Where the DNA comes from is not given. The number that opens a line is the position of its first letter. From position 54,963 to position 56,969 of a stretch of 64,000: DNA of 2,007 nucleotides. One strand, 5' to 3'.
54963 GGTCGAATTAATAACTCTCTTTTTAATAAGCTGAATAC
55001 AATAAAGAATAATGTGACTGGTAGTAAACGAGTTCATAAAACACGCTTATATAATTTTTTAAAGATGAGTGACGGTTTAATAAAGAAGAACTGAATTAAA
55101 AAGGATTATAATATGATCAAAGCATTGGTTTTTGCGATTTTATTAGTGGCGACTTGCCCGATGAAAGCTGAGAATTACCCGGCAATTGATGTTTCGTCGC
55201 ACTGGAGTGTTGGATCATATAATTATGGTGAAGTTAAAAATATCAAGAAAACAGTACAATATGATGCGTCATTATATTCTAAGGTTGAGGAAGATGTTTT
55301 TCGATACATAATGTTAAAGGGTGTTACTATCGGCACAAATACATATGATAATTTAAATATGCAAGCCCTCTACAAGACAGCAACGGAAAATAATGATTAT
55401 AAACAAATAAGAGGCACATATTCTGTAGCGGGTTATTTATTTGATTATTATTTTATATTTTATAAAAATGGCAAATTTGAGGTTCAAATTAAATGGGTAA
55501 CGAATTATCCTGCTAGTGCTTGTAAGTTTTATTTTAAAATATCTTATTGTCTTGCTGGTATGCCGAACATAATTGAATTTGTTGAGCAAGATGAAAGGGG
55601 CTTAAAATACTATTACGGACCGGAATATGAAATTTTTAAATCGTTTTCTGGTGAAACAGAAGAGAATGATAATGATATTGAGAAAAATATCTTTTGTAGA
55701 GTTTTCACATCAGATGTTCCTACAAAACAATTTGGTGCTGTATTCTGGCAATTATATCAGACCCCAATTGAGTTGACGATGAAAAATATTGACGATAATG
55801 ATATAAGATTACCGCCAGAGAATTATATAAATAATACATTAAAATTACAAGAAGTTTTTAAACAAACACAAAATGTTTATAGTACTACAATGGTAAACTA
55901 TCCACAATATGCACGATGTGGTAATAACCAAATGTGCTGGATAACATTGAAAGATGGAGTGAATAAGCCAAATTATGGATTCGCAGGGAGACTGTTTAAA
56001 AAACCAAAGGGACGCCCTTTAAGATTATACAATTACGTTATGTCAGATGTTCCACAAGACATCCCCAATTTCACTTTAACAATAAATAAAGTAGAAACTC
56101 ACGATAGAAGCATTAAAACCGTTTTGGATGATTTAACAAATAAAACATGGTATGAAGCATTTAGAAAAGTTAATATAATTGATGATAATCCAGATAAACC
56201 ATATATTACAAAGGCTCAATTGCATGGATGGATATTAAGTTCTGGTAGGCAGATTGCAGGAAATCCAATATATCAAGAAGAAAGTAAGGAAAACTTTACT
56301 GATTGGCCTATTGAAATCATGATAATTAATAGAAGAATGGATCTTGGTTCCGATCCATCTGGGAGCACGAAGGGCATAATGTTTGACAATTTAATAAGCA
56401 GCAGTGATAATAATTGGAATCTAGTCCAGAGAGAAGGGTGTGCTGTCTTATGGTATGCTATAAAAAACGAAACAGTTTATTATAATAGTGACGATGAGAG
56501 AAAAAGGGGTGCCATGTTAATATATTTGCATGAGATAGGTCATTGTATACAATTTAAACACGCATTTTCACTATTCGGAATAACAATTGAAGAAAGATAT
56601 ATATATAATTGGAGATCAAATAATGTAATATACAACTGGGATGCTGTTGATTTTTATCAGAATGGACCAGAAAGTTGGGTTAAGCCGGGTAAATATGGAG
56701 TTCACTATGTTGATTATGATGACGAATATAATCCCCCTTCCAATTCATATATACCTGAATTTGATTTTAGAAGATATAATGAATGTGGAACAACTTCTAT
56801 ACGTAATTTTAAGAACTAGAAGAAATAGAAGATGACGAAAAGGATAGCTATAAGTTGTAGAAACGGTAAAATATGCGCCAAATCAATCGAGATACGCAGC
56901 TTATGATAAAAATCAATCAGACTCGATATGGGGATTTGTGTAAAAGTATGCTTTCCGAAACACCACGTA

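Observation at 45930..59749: Near-complete type II secretion locus with gspE displaced by a low-GC cargo-like insert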

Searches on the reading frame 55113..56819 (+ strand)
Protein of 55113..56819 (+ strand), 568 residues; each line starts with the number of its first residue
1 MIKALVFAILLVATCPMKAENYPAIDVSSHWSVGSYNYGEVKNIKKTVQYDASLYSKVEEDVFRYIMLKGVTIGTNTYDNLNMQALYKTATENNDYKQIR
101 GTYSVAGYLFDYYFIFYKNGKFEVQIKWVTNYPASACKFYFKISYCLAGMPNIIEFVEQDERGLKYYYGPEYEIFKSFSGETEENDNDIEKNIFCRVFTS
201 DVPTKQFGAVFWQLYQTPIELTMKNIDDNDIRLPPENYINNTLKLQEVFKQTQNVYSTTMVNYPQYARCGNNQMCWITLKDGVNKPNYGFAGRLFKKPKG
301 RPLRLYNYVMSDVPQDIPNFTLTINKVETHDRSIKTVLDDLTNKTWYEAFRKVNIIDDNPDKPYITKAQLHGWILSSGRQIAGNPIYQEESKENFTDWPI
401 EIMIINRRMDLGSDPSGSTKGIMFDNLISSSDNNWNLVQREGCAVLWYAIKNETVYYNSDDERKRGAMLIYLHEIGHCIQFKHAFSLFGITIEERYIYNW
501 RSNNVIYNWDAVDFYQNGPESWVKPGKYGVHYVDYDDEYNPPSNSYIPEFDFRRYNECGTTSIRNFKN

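Call 4: search_protein_families(library=pfam, proteins=[window:55113-56819:+], max_evalue=0.1)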
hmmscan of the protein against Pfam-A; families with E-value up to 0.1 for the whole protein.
window:55113-56819:+ (568 aa): 0 families

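Call 9: search_protein_families(library=ncbifam, proteins=[window:55113-56819:+], max_evalue=0.1)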
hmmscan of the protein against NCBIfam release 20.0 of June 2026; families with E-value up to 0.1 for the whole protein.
window:55113-56819:+ (568 aa): 1 family
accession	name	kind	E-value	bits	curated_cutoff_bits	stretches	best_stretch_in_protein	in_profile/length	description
NF051477.1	YmfI_phage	equivalog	0.012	16.1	140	1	227-263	37-74/89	YmfI family phage protein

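Call 19: find_homologous_proteins(query=window:55113-56819:+, max_evalue=0.001)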
Query window:55113-56819:+ (568 aa): 2 proteins with E <= 0.001 among 2649 candidates.
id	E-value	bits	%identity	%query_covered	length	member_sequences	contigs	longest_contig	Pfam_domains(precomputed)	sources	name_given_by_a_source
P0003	0.0e+0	1341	100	100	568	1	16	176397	-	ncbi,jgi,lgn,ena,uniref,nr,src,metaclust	ncbi:MAG: hypothetical protein A2268_04220 [Candidatus Raymondbacteria bacterium RifOxyA12_full_50_3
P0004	0.0e+0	1105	99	43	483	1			-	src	-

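Call 21: find_encoding_contigs(protein=P0003, flank=10000, max_places=10)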
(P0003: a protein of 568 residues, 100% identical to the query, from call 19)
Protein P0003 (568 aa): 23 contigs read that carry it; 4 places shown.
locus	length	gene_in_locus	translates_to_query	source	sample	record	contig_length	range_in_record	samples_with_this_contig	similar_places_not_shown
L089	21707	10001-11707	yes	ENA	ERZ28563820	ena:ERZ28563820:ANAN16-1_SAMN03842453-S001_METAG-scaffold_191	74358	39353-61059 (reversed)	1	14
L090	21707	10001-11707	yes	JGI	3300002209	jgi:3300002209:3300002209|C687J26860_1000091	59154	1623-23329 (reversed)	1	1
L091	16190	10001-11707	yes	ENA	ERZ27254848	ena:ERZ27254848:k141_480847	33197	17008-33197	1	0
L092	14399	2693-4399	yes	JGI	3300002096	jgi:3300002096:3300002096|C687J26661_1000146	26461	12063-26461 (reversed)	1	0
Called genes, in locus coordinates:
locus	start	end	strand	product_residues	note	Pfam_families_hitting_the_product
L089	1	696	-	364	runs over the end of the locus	PF18962:Por_Secre_tail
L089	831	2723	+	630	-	PF07660:STN (faint), PF21305:type_II_gspD_N0 (faint), PF03958:Secretin_N (faint), PF00263:Secretin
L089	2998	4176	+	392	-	PF05137:PilN (weak)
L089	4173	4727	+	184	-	PF04350:PilO, PF10741:T2SSM_b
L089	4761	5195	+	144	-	-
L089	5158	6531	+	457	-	-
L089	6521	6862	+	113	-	PF07963:N_methyl (weak)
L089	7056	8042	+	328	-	PF00482:T2SSF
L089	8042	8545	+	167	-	PF07963:N_methyl (weak)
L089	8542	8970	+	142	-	PF07963:N_methyl (weak)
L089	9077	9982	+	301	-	-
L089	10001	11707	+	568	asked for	-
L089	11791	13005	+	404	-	-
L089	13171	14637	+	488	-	PF00437:T2SSE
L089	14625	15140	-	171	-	-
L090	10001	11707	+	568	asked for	-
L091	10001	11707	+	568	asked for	-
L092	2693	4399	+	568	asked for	-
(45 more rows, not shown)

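Call 34: search_protein_representatives(protein=window:55113-56819:+)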
Query: 568 residues. Proteins with E-value up to 0.001 (for the whole library): 31; up to 1e-10: 21; up to 1e-30: 9. The best 31 are listed.
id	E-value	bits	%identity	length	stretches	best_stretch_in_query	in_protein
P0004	0.0e+00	1105.0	100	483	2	325-568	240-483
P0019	1.1e-48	182.6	33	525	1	6-542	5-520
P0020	1.7e-45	172.2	30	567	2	5-493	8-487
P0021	6.5e-44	166.9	31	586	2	7-496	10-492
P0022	2.6e-42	161.6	33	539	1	3-533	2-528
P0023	4.9e-39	150.8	30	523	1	9-543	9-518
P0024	1.2e-35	139.6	33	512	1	13-541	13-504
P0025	1.6e-34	135.9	34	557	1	20-532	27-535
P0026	2.5e-33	132.0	30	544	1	5-536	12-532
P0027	2.3e-29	118.8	32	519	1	107-536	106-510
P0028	1.2e-27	113.2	28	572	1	18-528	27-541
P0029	4.6e-26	107.9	29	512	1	21-528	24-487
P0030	6.4e-25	104.2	28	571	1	6-530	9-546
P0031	1.4e-22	96.5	27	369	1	17-329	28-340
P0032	4.7e-18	81.5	28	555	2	181-531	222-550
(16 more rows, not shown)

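Call 36: predict_structure(protein=window:55113-56819:+)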
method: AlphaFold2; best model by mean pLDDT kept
length: 568 residues; sequences in the alignment: 1
mean_pLDDT: 30.3   pTM: 0.21
mean pLDDT of the five models: 30.3, 26.0, 24.3, 23.4, 22.0
residues with pLDDT >= 90: 0; 70-90: 0; 50-70: 2; < 50: 566
segments of 3 or more residues with pLDDT < 50: 3-568
pLDDT, mean of each block of 10 residues (from residue 1): 43 30 23 23 23 28 29 29 36 37 35 37 36 28 28 34 32 32 31 30 26 23 26 29 29 25 29 35 34 33 31 34 35 42 40 32 29 28 24 29 26 32 26 34 33 29 32 33 34 29 25 27 24 29 27 25 25
secondary structure, 60 per line:
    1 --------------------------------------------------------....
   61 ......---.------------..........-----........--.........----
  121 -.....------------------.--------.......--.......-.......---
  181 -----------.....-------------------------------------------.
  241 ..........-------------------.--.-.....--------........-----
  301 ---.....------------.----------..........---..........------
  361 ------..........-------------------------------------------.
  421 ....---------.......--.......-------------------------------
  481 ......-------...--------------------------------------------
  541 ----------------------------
elements in order: H57-66 H83-92 E98-105 E108-116 E122-126 E154-160 E163-169 H171-177 E192-196 H240-250 E275-279 E288-295 E304-308 H332-341 H346-354 H367-376 E420-424 E434-440 E443-449 H481-486

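Call 37: find_homologous_proteins(query=A1, max_evalue=0.001)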
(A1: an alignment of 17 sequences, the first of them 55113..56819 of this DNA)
Query A1 (17 sequences) (568 aa, profile of the alignment): 3 proteins with E <= 0.001 among 2995 candidates.
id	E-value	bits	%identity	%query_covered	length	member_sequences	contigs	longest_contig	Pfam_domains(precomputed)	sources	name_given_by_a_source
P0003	4.8e-166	572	100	100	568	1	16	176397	-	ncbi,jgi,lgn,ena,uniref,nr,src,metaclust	ncbi:MAG: hypothetical protein A2268_04220 [Candidatus Raymondbacteria bacterium RifOxyA12_full_50_3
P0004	1.4e-132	461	99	43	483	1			-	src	-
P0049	1.7e-5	42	30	11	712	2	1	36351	-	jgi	jgi:hypothetical protein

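Call 39: find_related_loci(query=A1, collection=metagenome_contigs, flank=10000)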
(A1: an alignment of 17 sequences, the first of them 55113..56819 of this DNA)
Query A1 (568 aa) in metagenome_contigs; peptide patterns used: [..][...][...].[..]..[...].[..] (x = any residue, [..] = any of these).
141 stretches matched a pattern; 5 encode a relative of the query (tblastn E <= 1e-3); 5 distinct loci.
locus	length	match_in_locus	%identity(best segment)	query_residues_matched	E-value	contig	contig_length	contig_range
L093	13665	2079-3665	26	8-528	1e-36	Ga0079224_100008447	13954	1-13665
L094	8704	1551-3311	24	5-530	3e-26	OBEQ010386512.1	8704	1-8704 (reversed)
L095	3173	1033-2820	22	1-549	3e-24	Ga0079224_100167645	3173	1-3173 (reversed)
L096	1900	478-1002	29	367-550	3e-19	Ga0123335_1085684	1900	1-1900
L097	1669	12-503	30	365-555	2e-16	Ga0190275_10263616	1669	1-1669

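Call 48: predict_structure(alignment_id=A1)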
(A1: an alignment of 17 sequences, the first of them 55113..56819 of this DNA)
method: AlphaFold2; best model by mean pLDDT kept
length: 568 residues; sequences in the alignment: 17
mean_pLDDT: 75.7   pTM: 0.79
mean pLDDT of the five models: 75.7, 75.6, 74.7, 73.8, 72.8
residues with pLDDT >= 90: 160; 70-90: 242; 50-70: 81; < 50: 85
segments of 3 or more residues with pLDDT < 50: 13-18, 253-261, 428-432, 484-504, 532-568
pLDDT, mean of each block of 10 residues (from residue 1): 66 48 87 92 94 83 94 91 90 94 93 95 91 86 87 86 78 90 62 86 83 89 84 90 87 47 74 89 79 84 88 90 66 83 86 82 79 71 62 78 88 63 60 54 86 78 84 81 44 34 56 77 66 43 36 38 33
secondary structure, 60 per line:
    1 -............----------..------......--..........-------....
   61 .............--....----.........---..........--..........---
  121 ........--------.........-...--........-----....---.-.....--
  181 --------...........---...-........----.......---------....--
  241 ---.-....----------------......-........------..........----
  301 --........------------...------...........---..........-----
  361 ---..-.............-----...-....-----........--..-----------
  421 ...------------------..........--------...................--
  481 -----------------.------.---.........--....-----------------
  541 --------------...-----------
elements in order: H2-13 E32-37 E40-49 E57-73 E76-79 E84-92 E96-105 E108-117 E121-128 E137-145 E152-159 E165-168 E174-178 H189-192 E193-199 E207-214 E219-225 H235-238 E246-249 E266-271 E273-280 E287-296 E303-310 E323-325 H334-342 E346-355 H367-379 H389-392 E398-405 E421-423 E442-446 H447-451 H460-478 H509-517 H520-523

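Call 56: search_solved_structures(query=A1, max_evalue=10)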
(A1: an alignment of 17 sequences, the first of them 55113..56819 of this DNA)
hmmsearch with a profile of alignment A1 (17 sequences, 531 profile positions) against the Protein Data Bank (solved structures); distinct sequences matched with E-value up to 10: 48.
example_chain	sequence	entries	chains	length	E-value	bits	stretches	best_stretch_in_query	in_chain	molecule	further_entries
2w12_A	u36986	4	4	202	0.0023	19.8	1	433-478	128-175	ZINC METALLOPROTEINASE BAP1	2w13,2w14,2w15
3k7l_A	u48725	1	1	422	0.0023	19.8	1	431-472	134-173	Atragin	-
1iag_A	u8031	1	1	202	0.0024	19.8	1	437-498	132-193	ADAMALYSIN II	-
4aig_A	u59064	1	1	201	0.0028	19.6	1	438-498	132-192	ADAMALYSIN II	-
3aig_A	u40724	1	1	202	0.0028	19.6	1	438-498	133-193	ADAMALYSIN II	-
2aig_P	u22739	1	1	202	0.0028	19.6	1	438-498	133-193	ADAMALYSIN II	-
4q1l_A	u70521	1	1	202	0.0028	19.6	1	433-484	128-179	Snake venom metalloproteinase leucurolysin-A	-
1nd1_A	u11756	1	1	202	0.0068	18.3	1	433-478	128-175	BaP1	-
6x5x_A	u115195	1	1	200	0.0074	18.2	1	433-479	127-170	Snake venom metalloproteinase BmooMP-I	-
1bud_A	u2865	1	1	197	0.0082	18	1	433-492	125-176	PROTEIN (ACUTOLYSIN A)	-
1bsw_A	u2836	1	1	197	0.0083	18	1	433-492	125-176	PROTEIN (ACUTOLYSIN A)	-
1atl_A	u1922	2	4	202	0.0088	17.9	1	439-498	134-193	Snake venom metalloproteinase atrolysin-D | ATROLYSIN C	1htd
1dth_A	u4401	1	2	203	0.0088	17.9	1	439-498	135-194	ATROLYSIN C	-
3gbo_A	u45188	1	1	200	0.0093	17.8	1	434-479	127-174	Zinc metalloproteinase BmooMPalfa-I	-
4wk7_A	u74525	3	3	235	0.014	17.2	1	440-481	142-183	A disintegrin and metalloproteinase with thrombospondin motifs 4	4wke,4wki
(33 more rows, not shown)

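Call 85: fold_search(model_id=the predicted structure, library=pdb)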
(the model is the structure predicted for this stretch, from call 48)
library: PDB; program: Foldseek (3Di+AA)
matches with E <= 10: 871; with E <= 0.001: 126
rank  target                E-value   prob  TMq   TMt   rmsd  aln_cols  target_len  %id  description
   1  3kii_A                7.5e-07  1.00  0.22  0.21  17.6       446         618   10  AGAO 5-phenoxy-2,3-pentadienylamine complex (released 2010-10-27)
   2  1us1_A                1.2e-06  1.00  0.25  0.21  11.9       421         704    8  Crystal structure of human vascular adhesion protein-1 (released 2005-02-16)
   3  2cfd_A                1.5e-06  1.00  0.26  0.24  16.5       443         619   10  AGAO in complex with wc4l3 (Ru-wire inhibitor, 4-carbon linker, lambda enantiomer, data set 3) (released 2007-05-01)
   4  6ezz_B                1.6e-06  1.00  0.25  0.21  11.3       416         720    8  Crystal structure of Escherichia coli amine oxidase mutant E573Q (released 2018-08-29)
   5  4bty_A                1.7e-06  1.00  0.24  0.20  12.9       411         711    8  Crystal structure of human vascular adhesion protein-1 in complex with pyridazinone inhibitors (released 2013-12-18)
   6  2yx9_A                2.1e-06  1.00  0.27  0.25  16.4       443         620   11  Crystal structure of D298K copper amine oxidase from Arthrobacter globiformis (released 2008-04-08)
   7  1tu5_A                2.4e-06  1.00  0.26  0.23  11.6       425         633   10  Crystal structure of bovine plasma copper-containing amine oxidase (released 2005-02-22)
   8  2pnc_A                2.9e-06  1.00  0.26  0.24   9.1       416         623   10  Crystal Structure of Bovine Plasma Copper-Containing Amine Oxidase in Complex with Clonidine (released 2008-02-26)
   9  6grr_B                2.9e-06  1.00  0.24  0.20  11.8       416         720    8  Crystal structure of Escherichia coli amine oxidase mutant I342F/E573Q (released 2018-09-05)
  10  1us1_B                3.0e-06  1.00  0.25  0.21  12.4       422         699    8  Crystal structure of human vascular adhesion protein-1 (released 2005-02-16)
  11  3ala_G                3.0e-06  1.00  0.25  0.21  12.5       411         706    8  Crystal structure of vascular adhesion protein-1 in space group C2 (released 2010-12-15)
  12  4bty_B                3.2e-06  1.00  0.19  0.16  17.3       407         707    9  Crystal structure of human vascular adhesion protein-1 in complex with pyridazinone inhibitors (released 2013-12-18)
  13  3ala_D                3.4e-06  1.00  0.26  0.21  12.3       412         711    8  Crystal structure of vascular adhesion protein-1 in space group C2 (released 2010-12-15)
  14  4btw_B                3.4e-06  1.00  0.18  0.15  20.1       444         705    8  Crystal structure of human vascular adhesion protein-1 in complex with pyridazinone inhibitors (released 2013-12-18)
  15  3kii_B                3.6e-06  1.00  0.26  0.24  16.8       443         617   10  AGAO 5-phenoxy-2,3-pentadienylamine complex (released 2010-10-27)
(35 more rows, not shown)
